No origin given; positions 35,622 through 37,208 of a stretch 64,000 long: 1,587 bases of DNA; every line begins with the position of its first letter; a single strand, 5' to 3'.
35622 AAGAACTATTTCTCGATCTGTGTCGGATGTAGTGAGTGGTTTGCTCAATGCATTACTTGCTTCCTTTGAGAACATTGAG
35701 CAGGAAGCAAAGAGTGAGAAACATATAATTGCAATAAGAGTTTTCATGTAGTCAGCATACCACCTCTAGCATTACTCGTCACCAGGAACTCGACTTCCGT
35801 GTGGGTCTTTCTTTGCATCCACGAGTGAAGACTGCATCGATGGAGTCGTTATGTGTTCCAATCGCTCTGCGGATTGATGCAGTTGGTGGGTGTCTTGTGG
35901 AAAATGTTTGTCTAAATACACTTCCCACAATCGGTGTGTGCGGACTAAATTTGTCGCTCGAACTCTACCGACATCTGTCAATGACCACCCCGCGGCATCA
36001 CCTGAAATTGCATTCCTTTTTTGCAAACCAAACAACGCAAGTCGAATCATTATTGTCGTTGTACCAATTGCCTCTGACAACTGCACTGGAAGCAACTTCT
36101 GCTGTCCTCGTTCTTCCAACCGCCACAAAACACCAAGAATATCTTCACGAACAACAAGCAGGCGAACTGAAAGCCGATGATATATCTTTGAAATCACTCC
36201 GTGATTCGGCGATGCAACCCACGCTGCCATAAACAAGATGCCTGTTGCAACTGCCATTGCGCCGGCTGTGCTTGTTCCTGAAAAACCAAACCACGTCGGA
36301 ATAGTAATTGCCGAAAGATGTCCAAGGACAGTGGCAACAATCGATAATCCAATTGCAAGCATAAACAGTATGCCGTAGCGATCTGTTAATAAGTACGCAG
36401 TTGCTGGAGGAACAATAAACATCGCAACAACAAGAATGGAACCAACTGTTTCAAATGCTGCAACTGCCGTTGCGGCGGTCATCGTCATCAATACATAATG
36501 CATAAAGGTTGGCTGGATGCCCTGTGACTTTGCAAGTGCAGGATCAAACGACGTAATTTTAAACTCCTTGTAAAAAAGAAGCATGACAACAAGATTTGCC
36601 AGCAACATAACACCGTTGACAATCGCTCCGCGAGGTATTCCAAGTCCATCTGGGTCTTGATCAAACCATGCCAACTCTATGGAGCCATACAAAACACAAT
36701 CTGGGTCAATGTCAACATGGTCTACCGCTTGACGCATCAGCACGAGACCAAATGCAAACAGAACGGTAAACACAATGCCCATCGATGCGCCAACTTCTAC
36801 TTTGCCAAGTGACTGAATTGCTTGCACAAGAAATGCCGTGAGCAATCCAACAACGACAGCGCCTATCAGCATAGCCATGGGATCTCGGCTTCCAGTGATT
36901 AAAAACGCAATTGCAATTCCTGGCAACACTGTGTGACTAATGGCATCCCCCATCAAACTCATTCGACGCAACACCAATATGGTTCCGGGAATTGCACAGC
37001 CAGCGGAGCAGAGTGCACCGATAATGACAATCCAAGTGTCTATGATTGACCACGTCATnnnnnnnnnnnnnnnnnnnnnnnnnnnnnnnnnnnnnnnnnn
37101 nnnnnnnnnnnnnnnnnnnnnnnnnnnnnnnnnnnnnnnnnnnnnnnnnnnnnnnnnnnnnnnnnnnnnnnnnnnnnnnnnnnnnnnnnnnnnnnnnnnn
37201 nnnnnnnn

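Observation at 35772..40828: Metal ABC importer in which both permeases are fused to DtxR-like repressor domains, next to a third, free-standing DtxR/MntR gene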

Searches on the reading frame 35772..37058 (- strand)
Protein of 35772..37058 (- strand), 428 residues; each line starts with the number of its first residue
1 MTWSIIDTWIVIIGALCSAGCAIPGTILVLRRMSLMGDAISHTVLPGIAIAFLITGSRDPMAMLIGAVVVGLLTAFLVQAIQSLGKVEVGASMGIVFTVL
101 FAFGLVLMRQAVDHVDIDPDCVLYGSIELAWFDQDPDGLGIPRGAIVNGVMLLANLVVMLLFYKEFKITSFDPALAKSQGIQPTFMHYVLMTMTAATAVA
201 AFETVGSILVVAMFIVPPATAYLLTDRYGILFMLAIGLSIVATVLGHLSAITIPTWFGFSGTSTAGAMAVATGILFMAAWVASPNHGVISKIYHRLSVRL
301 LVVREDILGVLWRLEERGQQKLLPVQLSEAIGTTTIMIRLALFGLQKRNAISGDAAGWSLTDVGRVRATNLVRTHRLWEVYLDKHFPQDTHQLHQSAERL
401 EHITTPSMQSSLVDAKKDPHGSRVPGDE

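Call 3: search_protein_families(library=pfam, proteins=[window:35772-37058:-], max_evalue=0.1)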
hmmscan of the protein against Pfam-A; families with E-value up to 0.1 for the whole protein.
window:35772-37058:- (428 aa): 3 families
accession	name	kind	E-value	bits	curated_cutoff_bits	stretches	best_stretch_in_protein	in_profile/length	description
PF00950.22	ABC-3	-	2.8e-46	158.6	20.1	1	11-279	9-255/258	ABC 3 transport family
PF02742.21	Fe_dep_repr_C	-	3.6e-12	46.6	27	1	361-425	1-69/70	Iron dependent repressor, metal binding and dimerisation domain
PF07332.16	Phage_holin_3_6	-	0.051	14.1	28.4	1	62-114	43-93/116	Putative Actinobacterial Holin-X, holin superfamily III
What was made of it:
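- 36222..37028 (-): ABC-3 transmembrane domain of permease B (residues 11-279). Pfam PF00950, 158.6 bits (call 3).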

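Call 4: search_protein_families(library=ncbifam, proteins=[window:35772-37058:-], max_evalue=0.01)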
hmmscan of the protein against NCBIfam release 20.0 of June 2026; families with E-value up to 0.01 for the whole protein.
window:35772-37058:- (428 aa): 6 families
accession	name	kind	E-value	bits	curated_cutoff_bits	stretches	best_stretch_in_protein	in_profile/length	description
NF040927.1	ABC_perm_SloB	subfamily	2.8e-42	145.4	460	1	11-287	20-268/271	metal ABC transporter permease subunit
NF040871.1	AztB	equivalog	6.6e-38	130.9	280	1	13-254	18-243/254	zinc ABC transporter permease AztB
TIGR03770.1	anch_rpt_perm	equivalog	4.5e-29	102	296.8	1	11-281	21-268/270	anchored repeat-type ABC transporter permease subunit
NF007089.0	PRK09543.1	equivalog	1.7e-10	40.9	284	1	8-256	8-238/261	zinc ABC transporter permease subunit ZnuB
NF047407.1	TransRegMntRTherm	equivalog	3e-08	33.6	350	1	333-426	49-142/227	manganese-dependent transcriptional regulator MntR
NF053665.1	TransRegDtxRActin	equivalog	7.6e-05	22.3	290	1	358-426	62-134/233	iron-dependent transcriptional repressor DtxR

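Call 10: find_homologous_proteins(query=window:35772-37058:-)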
Query window:35772-37058:- (428 aa): 7081 proteins with E <= 0.001 among 8000 candidates; the best 120 are listed.
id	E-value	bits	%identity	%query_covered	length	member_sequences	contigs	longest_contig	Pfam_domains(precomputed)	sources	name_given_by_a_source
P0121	2.1e-250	849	89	100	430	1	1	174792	PF02742.22,PF00950.23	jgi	jgi:manganese/zinc/iron transport system permease protein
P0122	3.1e-245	832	87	100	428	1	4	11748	PF02742.22,PF00950.23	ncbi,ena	-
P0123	4.2e-245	831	87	100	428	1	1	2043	PF02742.22,PF00950.23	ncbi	-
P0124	6.1e-245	831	87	100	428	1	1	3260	PF02742.22,PF00950.23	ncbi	-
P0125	1.2e-244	830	87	100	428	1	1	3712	PF02742.22,PF00950.23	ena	-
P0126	2.8e-244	829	87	100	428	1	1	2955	PF02742.22,PF00950.23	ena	-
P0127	3.4e-244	828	86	100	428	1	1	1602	PF02742.22,PF00950.23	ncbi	-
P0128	4.0e-243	825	86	100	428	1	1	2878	PF02742.22,PF00950.23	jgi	jgi:manganese/zinc/iron transport system permease protein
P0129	6.0e-243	824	87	100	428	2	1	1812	PF02742.22,PF00950.23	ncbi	-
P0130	1.1e-240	817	85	100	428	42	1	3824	PF02742.22,PF00950.23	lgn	-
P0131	5.6e-240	814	86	100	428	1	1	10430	PF02742.22,PF00950.23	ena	-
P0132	3.8e-235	799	83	100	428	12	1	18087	PF02742.22,PF00950.23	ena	-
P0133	1.5e-234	797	83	100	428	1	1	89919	PF02742.22,PF00950.23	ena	-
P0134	1.9e-234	796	83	100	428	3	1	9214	PF02742.22,PF00950.23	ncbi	-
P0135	4.1e-234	795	83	100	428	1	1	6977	PF01032.24,PF02742.22,PF00950.23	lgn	-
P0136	8.8e-233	791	83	100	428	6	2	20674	PF02742.22,PF00950.23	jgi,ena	jgi:manganese/zinc/iron transport system permease protein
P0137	6.2e-232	788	80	100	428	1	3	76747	PF02742.22,PF00950.23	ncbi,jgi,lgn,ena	-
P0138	8.6e-232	788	81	100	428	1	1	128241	PF02742.22,PF00950.23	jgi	jgi:manganese/zinc/iron transport system permease protein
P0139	1.1e-230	784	83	100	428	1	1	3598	PF02742.22,PF00950.23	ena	-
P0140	8.8e-229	778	81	100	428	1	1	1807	PF02742.22,PF00950.23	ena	-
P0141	1.1e-228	777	81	100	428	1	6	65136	PF02742.22,PF00950.23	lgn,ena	-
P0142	1.7e-228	777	81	100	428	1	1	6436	PF02742.22,PF00950.23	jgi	jgi:manganese/zinc/iron transport system permease protein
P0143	4.7e-228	775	81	100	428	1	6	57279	PF02742.22,PF00950.23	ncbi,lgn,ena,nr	ncbi:MAG: metal ABC transporter permease [Phycisphaerales bacterium]|nr:metal ABC transporter permea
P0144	5.0e-228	775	81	100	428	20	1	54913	PF02742.22,PF00950.23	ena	-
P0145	1.5e-227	774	81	100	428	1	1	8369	PF02742.22,PF00950.23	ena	-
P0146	2.5e-227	773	80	100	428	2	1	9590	PF02742.22,PF00950.23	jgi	jgi:manganese/zinc/iron transport system permease protein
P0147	4.7e-227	772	81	100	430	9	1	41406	PF02742.22,PF00950.23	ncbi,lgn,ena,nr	ncbi:MAG: metal ABC transporter permease [Phycisphaerales bacterium]|nr:metal ABC transporter permea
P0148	1.3e-224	764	80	100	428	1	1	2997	PF02742.22,PF00950.23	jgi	jgi:manganese/zinc/iron transport system permease protein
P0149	3.2e-223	759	80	100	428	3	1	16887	PF02742.22,PF00950.23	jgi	-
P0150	1.9e-221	753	78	100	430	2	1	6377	PF02742.22,PF00950.23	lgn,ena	-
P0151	1.5e-217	741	76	100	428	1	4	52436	PF01032.24,PF02742.22,PF00950.23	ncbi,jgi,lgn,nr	ncbi:MAG: metal ABC transporter permease [Phycisphaerales bacterium]|jgi:manganese/zinc/iron transpo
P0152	5.7e-212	722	75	100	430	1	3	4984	PF02742.22,PF00950.23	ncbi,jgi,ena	-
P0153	9.7e-210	715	72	100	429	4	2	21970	PF02742.22,PF00950.23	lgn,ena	-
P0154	1.5e-208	711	75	100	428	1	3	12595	PF02742.22,PF00950.23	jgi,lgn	jgi:manganese/zinc/iron transport system permease protein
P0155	1.9e-208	711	74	100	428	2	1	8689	PF01032.24,PF02742.22,PF00950.23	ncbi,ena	-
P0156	2.2e-208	710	74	100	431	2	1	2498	PF02742.22,PF00950.23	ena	-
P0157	1.7e-207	708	74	100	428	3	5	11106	PF02742.22,PF00950.23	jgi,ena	-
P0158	3.2e-207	707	73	100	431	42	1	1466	PF02742.22,PF00950.23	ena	-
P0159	4.2e-207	706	75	100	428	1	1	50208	PF02742.22,PF00950.23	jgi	-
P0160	5.8e-207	706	74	100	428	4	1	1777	PF02742.22,PF00950.23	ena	-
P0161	7.5e-207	705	74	100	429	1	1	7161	PF01032.24,PF02742.22,PF00950.23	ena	-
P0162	2.0e-206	704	74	100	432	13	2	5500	PF02742.22,PF00950.23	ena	-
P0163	2.5e-206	704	74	100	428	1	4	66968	PF01032.24,PF02742.22,PF00950.23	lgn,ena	-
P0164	2.0e-205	701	73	100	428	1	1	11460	PF01032.24,PF02742.22,PF00950.23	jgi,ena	jgi:manganese/zinc/iron transport system permease protein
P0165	5.1e-205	699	72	100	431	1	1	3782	PF02742.22,PF00950.23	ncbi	-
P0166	5.2e-205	699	74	100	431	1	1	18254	PF02742.22,PF00950.23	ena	-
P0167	1.2e-204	698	72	100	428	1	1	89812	PF01032.24,PF02742.22,PF00950.23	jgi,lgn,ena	-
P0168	3.2e-203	693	73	99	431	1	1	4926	PF02742.22,PF00950.23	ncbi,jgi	-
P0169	1.0e-202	692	73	100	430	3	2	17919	PF01032.24,PF02742.22,PF00950.23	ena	-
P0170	1.2e-202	692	73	99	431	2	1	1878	PF02742.22,PF00950.23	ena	-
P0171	1.4e-202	691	73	99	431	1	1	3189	PF02742.22,PF00950.23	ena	-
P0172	2.1e-202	691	72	100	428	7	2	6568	PF01032.24,PF02742.22,PF00950.23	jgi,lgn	-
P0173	2.3e-202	691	73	100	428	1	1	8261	PF02742.22,PF00950.23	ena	-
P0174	2.5e-202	690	72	100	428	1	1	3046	PF01032.24,PF02742.22,PF00950.23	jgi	-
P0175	5.3e-202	689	74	100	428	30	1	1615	PF02742.22,PF00950.23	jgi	jgi:manganese/zinc/iron transport system permease protein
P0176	5.5e-202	689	73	99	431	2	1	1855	PF02742.22,PF00950.23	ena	-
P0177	2.0e-201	688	72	100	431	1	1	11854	PF02742.22,PF00950.23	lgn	-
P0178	2.2e-201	687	72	100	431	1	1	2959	PF02742.22,PF00950.23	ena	-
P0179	2.4e-201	687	74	99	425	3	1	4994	PF01032.24,PF02742.22,PF00950.23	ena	-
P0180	2.6e-201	687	72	100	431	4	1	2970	PF02742.22,PF00950.23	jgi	-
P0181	2.6e-201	687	73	98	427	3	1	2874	PF02742.22,PF00950.23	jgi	jgi:manganese/zinc/iron transport system permease protein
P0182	3.0e-201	687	72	100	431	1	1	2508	PF02742.22,PF00950.23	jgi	jgi:manganese/zinc/iron transport system permease protein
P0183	4.1e-201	686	72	100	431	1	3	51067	PF02742.22,PF00950.23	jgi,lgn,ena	jgi:manganese/zinc/iron transport system permease protein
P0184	2.4e-200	684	72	100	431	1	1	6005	PF02742.22,PF00950.23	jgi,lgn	-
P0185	2.6e-200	684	71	100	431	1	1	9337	PF02742.22,PF00950.23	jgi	jgi:manganese/zinc/iron transport system permease protein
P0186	7.3e-200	682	73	100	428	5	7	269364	PF01047.29,PF02742.22,PF00950.23,PF25213.2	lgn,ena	-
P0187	3.1e-199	680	71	100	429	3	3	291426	PF02742.22,PF00950.23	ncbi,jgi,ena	-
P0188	4.3e-199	680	71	100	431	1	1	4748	PF02742.22,PF00950.23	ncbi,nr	ncbi:MAG TPA: iron ABC transporter [Phycisphaerales bacterium]|nr:iron ABC transporter [Phycisphaera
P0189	2.1e-198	678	71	100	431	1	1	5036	PF02742.22,PF00950.23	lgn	-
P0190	2.9e-198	677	71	100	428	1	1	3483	PF02742.22,PF00950.23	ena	-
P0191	1.1e-197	675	70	100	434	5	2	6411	PF02742.22,PF00950.23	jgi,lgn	jgi:manganese/zinc/iron transport system permease protein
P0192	1.3e-196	672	71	99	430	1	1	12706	PF02742.22,PF00950.23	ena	-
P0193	1.5e-196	671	73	99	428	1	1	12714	PF01032.24,PF02742.22,PF00950.23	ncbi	-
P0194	9.4e-196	669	71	99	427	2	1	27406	PF02742.22,PF00950.23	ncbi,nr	ncbi:MAG: metal ABC transporter permease [Planctomycetota bacterium]|nr:metal ABC transporter permea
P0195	6.6e-195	666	72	97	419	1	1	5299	PF02742.22,PF00950.23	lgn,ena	-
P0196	8.4e-195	666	72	97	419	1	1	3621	PF02742.22,PF00950.23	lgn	-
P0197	8.9e-194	662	71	97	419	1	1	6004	PF02742.22,PF00950.23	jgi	-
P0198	1.6e-188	645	74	93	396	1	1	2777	PF02742.22,PF00950.23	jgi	jgi:manganese/zinc/iron transport system permease protein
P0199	1.9e-188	645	91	78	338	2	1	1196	PF00950.23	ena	-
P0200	5.3e-188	643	68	99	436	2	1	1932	PF02742.22,PF00950.23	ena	-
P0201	3.7e-185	634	66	99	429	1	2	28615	PF02742.22,PF00950.23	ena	-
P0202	4.8e-184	630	66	98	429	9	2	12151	PF02742.22,PF00950.23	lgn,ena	-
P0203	5.6e-184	630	67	99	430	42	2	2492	PF02742.22,PF00950.23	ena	-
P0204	8.8e-183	626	67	99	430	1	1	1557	PF02742.22,PF00950.23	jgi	jgi:manganese/zinc/iron transport system permease protein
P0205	3.7e-182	624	65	98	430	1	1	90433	PF02742.22,PF00950.23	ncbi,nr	ncbi:MAG: iron ABC transporter [Phycisphaerae bacterium]|nr:iron ABC transporter [Phycisphaerae bact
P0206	3.9e-182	624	65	98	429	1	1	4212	PF02742.22,PF00950.23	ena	-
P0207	2.4e-181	621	66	99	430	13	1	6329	PF02742.22,PF00950.23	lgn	-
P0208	7.1e-181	620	65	98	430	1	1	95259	PF02742.22,PF00950.23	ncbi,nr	ncbi:MAG: iron ABC transporter [Phycisphaerae bacterium]|nr:iron ABC transporter [Phycisphaerae bact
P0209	9.8e-181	619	67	99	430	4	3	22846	PF02742.22,PF00950.23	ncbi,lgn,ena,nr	ncbi:MAG: metal ABC transporter permease [Planctomycetes bacterium]|nr:metal ABC transporter permeas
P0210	1.3e-179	616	65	99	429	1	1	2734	PF02742.22,PF00950.23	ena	-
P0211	8.8e-179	613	65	99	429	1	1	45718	PF02742.22,PF00950.23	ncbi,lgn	-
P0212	3.1e-178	611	65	100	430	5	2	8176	PF02742.22,PF00950.23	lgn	-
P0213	3.9e-178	611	64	99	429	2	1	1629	PF02742.22,PF00950.23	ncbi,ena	-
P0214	4.6e-178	611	64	99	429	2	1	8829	PF02742.22,PF00950.23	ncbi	-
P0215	8.9e-178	610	65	99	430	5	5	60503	PF02742.22,PF00950.23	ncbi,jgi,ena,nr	ncbi:MAG TPA: metal ABC transporter permease [Phycisphaerales bacterium]|nr:metal ABC transporter pe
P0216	1.1e-176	606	65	99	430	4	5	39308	PF02742.22,PF00950.23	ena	-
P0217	1.7e-176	605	64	98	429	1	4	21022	PF02742.22,PF00950.23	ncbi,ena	-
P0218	2.9e-176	605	65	99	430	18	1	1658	PF02742.22,PF00950.23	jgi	jgi:manganese/zinc/iron transport system permease protein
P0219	3.3e-176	604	65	99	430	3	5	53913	PF02742.22,PF00950.23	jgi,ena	jgi:manganese/zinc/iron transport system permease protein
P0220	9.3e-176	603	65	99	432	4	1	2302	PF02742.22,PF00950.23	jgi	jgi:manganese/zinc/iron transport system permease protein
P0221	1.5e-167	576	62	99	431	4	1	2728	PF02742.22,PF00950.23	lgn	-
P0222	7.2e-167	574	67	92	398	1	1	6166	PF02742.22,PF00950.23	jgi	-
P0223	2.1e-164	566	63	99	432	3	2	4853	PF02742.22,PF00950.23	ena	-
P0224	2.3e-164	565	80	75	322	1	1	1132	PF00950.23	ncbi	-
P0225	1.7e-159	549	65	91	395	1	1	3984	PF02742.22,PF00950.23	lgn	-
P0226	1.4e-158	546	65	91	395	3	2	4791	PF02742.22,PF00950.23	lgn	-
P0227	1.6e-158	546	62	91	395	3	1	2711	PF02742.22,PF00950.23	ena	-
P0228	1.5e-152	527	100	57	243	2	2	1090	PF02742.22,PF00950.23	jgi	-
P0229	2.4e-151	523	55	99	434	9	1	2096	PF02742.22,PF00950.23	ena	-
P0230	6.4e-150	518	77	71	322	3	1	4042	PF00950.23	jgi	-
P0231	1.1e-146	507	55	99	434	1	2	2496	PF02742.22,PF00950.23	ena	-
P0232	1.6e-145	503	89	61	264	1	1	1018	PF01032.24,PF00950.23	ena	-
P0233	2.1e-144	500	54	99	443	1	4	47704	PF02742.22,PF00950.23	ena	-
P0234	2.8e-144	499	65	80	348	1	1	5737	PF02742.22,PF00950.23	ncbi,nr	ncbi:MAG: metal ABC transporter permease, partial [Phycisphaerales bacterium]|nr:metal ABC transport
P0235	2.9e-144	499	63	84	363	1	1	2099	PF02742.22,PF00950.23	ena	-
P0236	2.6e-143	496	55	100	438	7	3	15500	PF02742.22,PF00950.23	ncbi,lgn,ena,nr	ncbi:MAG: iron ABC transporter [Phycisphaerae bacterium]|nr:iron ABC transporter [Phycisphaerae bact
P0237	2.9e-143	496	55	99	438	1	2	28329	PF02742.22,PF00950.23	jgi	jgi:manganese/zinc/iron transport system permease protein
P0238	2.7e-142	493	55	100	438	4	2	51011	PF02742.22,PF00950.23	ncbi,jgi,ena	jgi:manganese/zinc/iron transport system permease protein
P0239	6.4e-141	488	54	99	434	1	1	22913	PF02742.22,PF00950.23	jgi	jgi:manganese/zinc/iron transport system permease protein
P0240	7.7e-141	488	54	99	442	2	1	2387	PF02742.22,PF00950.23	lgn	-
